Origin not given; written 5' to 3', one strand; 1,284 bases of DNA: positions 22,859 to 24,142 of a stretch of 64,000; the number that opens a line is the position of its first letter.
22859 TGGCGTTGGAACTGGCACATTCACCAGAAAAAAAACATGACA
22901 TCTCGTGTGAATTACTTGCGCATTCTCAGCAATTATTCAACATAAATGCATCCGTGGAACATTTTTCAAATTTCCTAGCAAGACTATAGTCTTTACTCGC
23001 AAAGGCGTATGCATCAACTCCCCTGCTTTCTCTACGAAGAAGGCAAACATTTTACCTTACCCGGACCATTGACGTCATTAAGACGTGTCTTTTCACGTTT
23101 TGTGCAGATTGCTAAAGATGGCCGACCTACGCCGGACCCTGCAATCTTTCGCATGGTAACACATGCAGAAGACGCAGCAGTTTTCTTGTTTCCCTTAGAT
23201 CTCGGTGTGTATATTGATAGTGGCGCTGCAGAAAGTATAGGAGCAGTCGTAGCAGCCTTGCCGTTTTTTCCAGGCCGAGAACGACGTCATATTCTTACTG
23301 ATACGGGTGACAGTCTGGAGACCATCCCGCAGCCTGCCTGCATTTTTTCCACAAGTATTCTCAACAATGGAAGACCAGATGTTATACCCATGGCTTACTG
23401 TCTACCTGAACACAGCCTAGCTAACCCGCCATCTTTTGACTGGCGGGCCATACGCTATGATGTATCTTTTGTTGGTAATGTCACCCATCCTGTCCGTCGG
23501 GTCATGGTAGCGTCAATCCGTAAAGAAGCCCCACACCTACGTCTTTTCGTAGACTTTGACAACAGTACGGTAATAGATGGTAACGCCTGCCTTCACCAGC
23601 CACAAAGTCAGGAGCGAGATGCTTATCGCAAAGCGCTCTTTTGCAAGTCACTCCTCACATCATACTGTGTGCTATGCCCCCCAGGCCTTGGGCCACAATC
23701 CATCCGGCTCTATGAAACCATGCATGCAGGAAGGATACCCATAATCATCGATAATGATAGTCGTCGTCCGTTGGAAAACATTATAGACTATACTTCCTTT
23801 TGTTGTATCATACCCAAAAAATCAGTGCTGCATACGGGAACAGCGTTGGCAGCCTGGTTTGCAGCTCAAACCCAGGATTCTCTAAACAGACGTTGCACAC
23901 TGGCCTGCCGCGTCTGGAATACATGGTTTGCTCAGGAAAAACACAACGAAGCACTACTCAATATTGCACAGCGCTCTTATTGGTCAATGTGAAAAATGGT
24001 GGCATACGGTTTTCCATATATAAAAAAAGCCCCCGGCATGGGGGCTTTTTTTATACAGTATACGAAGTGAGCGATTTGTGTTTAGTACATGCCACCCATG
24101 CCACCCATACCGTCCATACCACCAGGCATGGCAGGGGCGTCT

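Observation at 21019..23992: GT41 (OGT/SPINDLY-like) plus GT47 (exostosin-like) cassette: candidate cytoplasmic prime-and-extend glycosylation system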

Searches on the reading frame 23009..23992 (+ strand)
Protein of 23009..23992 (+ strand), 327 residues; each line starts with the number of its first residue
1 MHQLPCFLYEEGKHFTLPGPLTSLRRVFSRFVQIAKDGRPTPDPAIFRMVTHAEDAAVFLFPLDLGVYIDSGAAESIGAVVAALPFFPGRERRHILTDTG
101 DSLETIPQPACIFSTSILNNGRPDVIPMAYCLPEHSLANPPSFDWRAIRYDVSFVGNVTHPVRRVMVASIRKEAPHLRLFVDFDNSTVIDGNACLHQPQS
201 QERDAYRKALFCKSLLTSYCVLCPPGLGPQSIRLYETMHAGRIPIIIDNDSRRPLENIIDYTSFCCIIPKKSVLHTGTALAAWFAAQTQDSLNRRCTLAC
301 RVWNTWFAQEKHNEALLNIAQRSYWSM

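Call 3: search_protein_families(library=pfam, proteins=[window:23009-23992:+], max_evalue=1)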
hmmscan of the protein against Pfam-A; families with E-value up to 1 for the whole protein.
window:23009-23992:+ (327 aa): 2 families
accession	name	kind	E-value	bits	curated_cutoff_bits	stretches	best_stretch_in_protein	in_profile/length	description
PF03016.20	Exostosin_GT47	-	4.5e-11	43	33.4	1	190-280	204-290/293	Exostosin GT47 domain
PF24785.1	RXYLT1_C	-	5.6e-05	23.1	27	1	200-249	60-108/187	RXYLT1 C-terminal domain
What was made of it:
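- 23009..23992 (+): GT47-like gene (327 aa): a compact, soluble, single-domain GT-B. Motif C223-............-E236 at nt 23675-23716; E236 codon at 23714-23716. PF03016 43.0 bits against 33.4 (call 3).
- On GT47 (Pfam PF03016, exostosin): 43.0 bits against a gathering score of 33.4; only positions 204-290 of 293 are matched (call 3).
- Checked: (4) ORF B passes PF03016 Exostosin_GT47 (43.0 bits, cutoff 33.4), although only the C-terminal ~90 residues match the profile (call 3).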

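Call 4: search_protein_families(library=ncbifam, proteins=[window:23009-23992:+], max_evalue=1)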
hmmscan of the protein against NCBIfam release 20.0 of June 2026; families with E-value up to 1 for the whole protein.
window:23009-23992:+ (327 aa): 0 families

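Call 6: find_homologous_proteins(query=window:23009-23992:+)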
Query window:23009-23992:+ (327 aa): 31 proteins with E <= 0.001 among 1979 candidates.
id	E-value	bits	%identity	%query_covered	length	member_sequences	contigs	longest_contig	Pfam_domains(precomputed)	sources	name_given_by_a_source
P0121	3.8e-205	698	92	99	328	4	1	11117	PF03016.21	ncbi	-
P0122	3.6e-135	468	63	98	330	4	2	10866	PF03016.21,PF24785.2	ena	-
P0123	1.3e-129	450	62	99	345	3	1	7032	PF03016.21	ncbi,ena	-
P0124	9.4e-122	424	54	99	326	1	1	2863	PF03016.21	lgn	-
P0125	3.0e-109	383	52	100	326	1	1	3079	PF03016.21,PF24785.2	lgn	-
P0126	6.6e-105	369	52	100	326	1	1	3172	PF03016.21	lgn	-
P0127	1.6e-92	328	45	99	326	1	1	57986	PF03016.21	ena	-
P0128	1.5e-89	318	44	99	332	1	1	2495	PF03016.21,PF24785.2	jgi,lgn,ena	-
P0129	4.0e-87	310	44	99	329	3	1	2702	PF03016.21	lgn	-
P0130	5.6e-85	303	43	99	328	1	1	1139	PF03016.21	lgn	-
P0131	1.3e-81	292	45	98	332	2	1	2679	PF03016.21,PF24785.2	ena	-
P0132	1.6e-81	292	43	100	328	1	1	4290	PF03016.21,PF24785.2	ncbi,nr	ncbi:glycosyltransferase family 47 protein [Desulfovibrio sp. OttesenSCG-928-O18]|nr:glycosyltransfe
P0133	5.5e-80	287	44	98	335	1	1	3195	PF03016.21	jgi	jgi:hypothetical protein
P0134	5.2e-78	281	41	100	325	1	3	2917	PF03016.21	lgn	-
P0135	3.6e-77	278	39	99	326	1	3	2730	PF03016.21,PF24785.2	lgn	-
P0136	8.0e-75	270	40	100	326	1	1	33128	PF03016.21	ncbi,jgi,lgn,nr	ncbi:MAG: glycosyltransferase family 47 protein [Desulfovibrio sp.]|jgi:hypothetical protein|nr:glyc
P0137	1.6e-72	262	41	95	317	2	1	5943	PF03016.21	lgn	-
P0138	2.8e-71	258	39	98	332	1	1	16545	PF03016.21,PF24785.2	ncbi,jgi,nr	ncbi:MAG: glycosyltransferase family 47 protein [Desulfovibrio sp.]|jgi:hypothetical protein|nr:glyc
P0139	1.5e-67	246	37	99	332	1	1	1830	PF03016.21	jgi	jgi:hypothetical protein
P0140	2.4e-60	222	34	94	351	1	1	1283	PF03016.21,PF24785.2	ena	-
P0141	5.8e-60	221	38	98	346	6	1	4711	PF03016.21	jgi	jgi:hypothetical protein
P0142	3.5e-58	215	38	94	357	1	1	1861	PF03016.21,PF24785.2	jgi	jgi:hypothetical protein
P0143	1.3e-57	214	40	82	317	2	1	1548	PF03016.21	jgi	-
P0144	4.6e-56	208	34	97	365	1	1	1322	PF03016.21,PF24785.2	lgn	-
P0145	1.6e-53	200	39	83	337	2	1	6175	PF03016.21,PF24785.2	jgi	-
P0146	6.4e-51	191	34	96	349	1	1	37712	PF03016.21,PF24785.2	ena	-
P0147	4.4e-47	179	45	57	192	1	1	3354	PF03016.21,PF24785.2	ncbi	-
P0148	1.8e-44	170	40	63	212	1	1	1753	PF03016.21,PF24785.2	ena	-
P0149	1.5e-40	157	30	98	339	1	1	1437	PF03016.21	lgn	-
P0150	1.6e-40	157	33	80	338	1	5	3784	PF03016.21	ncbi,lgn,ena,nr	ncbi:MAG: exostosin family protein [Clostridia bacterium]|nr:exostosin family protein [Clostridia ba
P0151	1.8e-7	49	28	36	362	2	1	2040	PF03016.21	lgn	-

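Call 9: find_related_loci(query=A1, collection=genome_contigs, flank=10000)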
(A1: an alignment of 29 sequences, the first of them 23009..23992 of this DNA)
Query A1 (327 aa) in genome_contigs; peptide patterns used: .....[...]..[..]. (x = any residue, [..] = any of these).
17 stretches matched a pattern; 14 encode a relative of the query (tblastn E <= 1e-3); 14 distinct loci.
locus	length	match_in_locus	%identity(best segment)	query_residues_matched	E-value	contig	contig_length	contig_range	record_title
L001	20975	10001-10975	94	1-325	0e+0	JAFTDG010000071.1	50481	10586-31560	MAG: Desulfovibrio sp. isolate RGIG3713 Goat_Rumen.Co__c1237590, whole genome shotgun sequence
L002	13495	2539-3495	64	1-319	8e-140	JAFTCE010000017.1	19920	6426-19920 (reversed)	MAG: Desulfovibrio sp. isolate RGIG3685 Goat_Rumen.Co__c199939, whole genome shotgun sequence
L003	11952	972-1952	46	2-324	2e-91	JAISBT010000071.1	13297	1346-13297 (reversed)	MAG: Deltaproteobacteria bacterium isolate Gx481_bin32 k119_4880692, whole genome shotgun sequence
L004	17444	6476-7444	43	1-324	3e-91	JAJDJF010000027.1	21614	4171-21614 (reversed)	Desulfovibrio sp. OttesenSCG-928-C06 AH-928-C06_NODE_27, whole genome shotgun sequence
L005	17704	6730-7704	40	1-327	5e-79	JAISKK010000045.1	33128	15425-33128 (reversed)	MAG: Desulfovibrio sp. isolate Hs463_bin41 k119_619770, whole genome shotgun sequence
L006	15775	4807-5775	39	1-320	2e-77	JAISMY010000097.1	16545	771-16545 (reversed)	MAG: Desulfovibrio sp. isolate Im510_bin59 k119_279839, whole genome shotgun sequence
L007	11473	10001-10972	35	3-324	1e-70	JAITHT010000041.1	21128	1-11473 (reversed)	MAG: Desulfovibrio sp. isolate Pc512_bin87 k119_975330, whole genome shotgun sequence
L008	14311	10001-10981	38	1-324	2e-69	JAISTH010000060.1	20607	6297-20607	MAG: Desulfovibrio sp. isolate Md513_bin130 k119_2628672, whole genome shotgun sequence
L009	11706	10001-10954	34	8-324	9e-66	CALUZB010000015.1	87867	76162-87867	MAG: uncultured Desulfovibrionaceae bacterium isolate E02__bin133 genome assembly, contig: E02__k127_3967034, whole geno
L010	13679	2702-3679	35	1-307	1e-58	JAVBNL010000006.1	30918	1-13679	MAG: Desulfovibrionaceae bacterium isolate EPI_MAG_00079 c_000009042046, whole genome shotgun sequence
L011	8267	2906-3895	33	1-312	1e-55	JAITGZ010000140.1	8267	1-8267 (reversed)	MAG: Deltaproteobacteria bacterium isolate Pc512_bin36 k119_2642509, whole genome shotgun sequence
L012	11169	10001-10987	31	1-310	3e-53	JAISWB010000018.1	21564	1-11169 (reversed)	MAG: Desulfovibrio sp. isolate Nc350_bin1 k119_1247069, whole genome shotgun sequence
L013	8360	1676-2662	31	1-310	7e-51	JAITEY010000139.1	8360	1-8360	MAG: Desulfovibrio sp. isolate Nm470_bin82 k119_1210021, whole genome shotgun sequence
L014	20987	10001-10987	31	1-310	8e-54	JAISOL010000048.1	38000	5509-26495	MAG: Deltaproteobacteria bacterium isolate Iy174_bin43 k119_1212903, whole genome shotgun sequence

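Call 16: find_encoding_contigs(protein=P0123, flank=8000, max_places=4)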
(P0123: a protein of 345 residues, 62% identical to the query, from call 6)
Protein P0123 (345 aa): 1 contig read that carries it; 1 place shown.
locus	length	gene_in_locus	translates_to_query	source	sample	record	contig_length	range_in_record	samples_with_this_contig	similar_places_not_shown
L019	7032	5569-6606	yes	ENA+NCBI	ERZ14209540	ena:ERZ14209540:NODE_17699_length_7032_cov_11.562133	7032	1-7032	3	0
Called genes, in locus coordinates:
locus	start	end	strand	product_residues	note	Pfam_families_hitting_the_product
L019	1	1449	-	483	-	?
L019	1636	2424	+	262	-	PF00696:AA_kinase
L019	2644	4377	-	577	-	PF00749:tRNA-synt_1c, PF03950:tRNA-synt_1c_C, PF20974:tRNA-synt_1c_C2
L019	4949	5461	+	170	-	PF12784:PDDEXK_2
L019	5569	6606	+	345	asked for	PF03016:Exostosin_GT47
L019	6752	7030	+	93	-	?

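Call 20: search_solved_structures(query=A1, max_evalue=1, show_alignments=3)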
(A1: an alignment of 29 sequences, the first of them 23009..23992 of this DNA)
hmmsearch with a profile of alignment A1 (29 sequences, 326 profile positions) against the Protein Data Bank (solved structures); distinct sequences matched with E-value up to 1: 10.
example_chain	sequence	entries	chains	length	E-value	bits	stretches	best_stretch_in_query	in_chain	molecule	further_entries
8og1_A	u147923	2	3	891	3.2e-06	29.6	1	232-323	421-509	Exostosin-like 3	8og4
7au2_A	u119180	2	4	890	3.2e-06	29.6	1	232-323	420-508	Exostosin-like 3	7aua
7sch_A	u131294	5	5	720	6.7e-06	28.5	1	198-311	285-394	Exostosin-1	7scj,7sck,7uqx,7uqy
7zay_A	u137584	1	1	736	6.9e-06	28.5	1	198-311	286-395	Exostosin-1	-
7scj_B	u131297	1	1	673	5.4e-05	25.5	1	236-313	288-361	Exostosin-2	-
7sch_B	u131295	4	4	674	5.4e-05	25.5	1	236-313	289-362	Exostosin-2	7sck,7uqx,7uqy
7zay_B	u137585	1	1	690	5.6e-05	25.5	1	236-313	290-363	Exostosin-2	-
5h7b_A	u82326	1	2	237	0.072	15.3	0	137-216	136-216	Immunoglobulin G-binding protein A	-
4xyw_A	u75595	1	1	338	0.1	14.7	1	138-181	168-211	O-antigen biosynthesis glycosyltransferase WbnH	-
5h7a_C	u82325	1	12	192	0.16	14.1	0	138-217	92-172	Immunoglobulin G-binding protein A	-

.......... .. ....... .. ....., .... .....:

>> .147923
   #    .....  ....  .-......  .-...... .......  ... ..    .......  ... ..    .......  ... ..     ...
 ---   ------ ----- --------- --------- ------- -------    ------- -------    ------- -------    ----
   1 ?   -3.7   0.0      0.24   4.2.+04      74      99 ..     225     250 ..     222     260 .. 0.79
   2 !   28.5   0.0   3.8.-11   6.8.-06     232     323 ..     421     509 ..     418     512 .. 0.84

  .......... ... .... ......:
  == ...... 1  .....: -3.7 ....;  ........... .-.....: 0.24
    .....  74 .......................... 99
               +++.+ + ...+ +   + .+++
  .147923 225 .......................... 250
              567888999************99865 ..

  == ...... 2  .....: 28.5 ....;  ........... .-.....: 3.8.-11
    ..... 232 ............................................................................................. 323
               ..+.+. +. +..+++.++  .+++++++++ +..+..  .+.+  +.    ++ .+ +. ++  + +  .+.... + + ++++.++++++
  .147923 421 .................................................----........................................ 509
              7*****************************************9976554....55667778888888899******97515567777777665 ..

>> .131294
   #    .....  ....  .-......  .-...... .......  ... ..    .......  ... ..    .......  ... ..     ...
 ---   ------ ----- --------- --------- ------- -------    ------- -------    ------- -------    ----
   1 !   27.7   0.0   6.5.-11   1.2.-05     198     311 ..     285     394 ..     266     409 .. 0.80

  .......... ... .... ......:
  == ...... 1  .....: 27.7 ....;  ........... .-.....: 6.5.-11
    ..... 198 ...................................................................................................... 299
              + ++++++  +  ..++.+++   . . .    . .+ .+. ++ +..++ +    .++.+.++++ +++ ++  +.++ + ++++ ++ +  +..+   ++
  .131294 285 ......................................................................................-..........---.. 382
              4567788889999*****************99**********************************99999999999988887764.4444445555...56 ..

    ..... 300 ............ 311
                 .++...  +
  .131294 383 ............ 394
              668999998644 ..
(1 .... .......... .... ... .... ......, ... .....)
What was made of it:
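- On GT47 (Pfam PF03016, exostosin): It aligns with the Glu of 'FRFLEAL' in EXT1 and 'TRLFEAL' in EXTL3 (call 20).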

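Call 32: predict_structure(alignment_id=A1)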
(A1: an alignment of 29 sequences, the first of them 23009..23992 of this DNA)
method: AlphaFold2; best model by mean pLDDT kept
length: 327 residues; sequences in the alignment: 29
mean_pLDDT: 94.9   pTM: 0.91
mean pLDDT of the five models: 94.9, 94.8, 94.6, 93.6, 92.9
residues with pLDDT >= 90: 297; 70-90: 26; 50-70: 4; < 50: 0
segments of 3 or more residues with pLDDT < 50: none
pLDDT, mean of each block of 10 residues (from residue 1): 93 97 95 95 96 98 97 96 98 97 94 96 94 94 97 93 96 98 86 80 95 97 94 97 97 95 98 98 98 98 95 94 81
secondary structure, 60 per line:
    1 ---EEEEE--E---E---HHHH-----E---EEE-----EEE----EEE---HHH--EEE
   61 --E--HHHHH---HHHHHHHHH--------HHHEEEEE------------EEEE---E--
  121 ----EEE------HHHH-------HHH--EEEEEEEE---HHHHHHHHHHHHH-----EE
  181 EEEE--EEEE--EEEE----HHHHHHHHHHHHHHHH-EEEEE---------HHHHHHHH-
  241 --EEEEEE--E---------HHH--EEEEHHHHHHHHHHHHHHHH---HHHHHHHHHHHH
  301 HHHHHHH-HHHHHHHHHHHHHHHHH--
elements in order: E4-8 H19-22 E32-34 E40-42 E47-49 E58-60 H66-70 H74-82 E94-98 E111-114 E125-127 H134-137 E150-157 H161-173 E179-184 E187-190 E193-196 H201-216 E218-222 H232-239 E243-248 E266-269 H270-285 H289-307 H309-325
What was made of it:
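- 23009..23992 (+): AF2 pLDDT 94.9, pTM 0.91 (call 32).
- On GT47 (Pfam PF03016, exostosin): AF2 pLDDT 94.9 (call 32).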
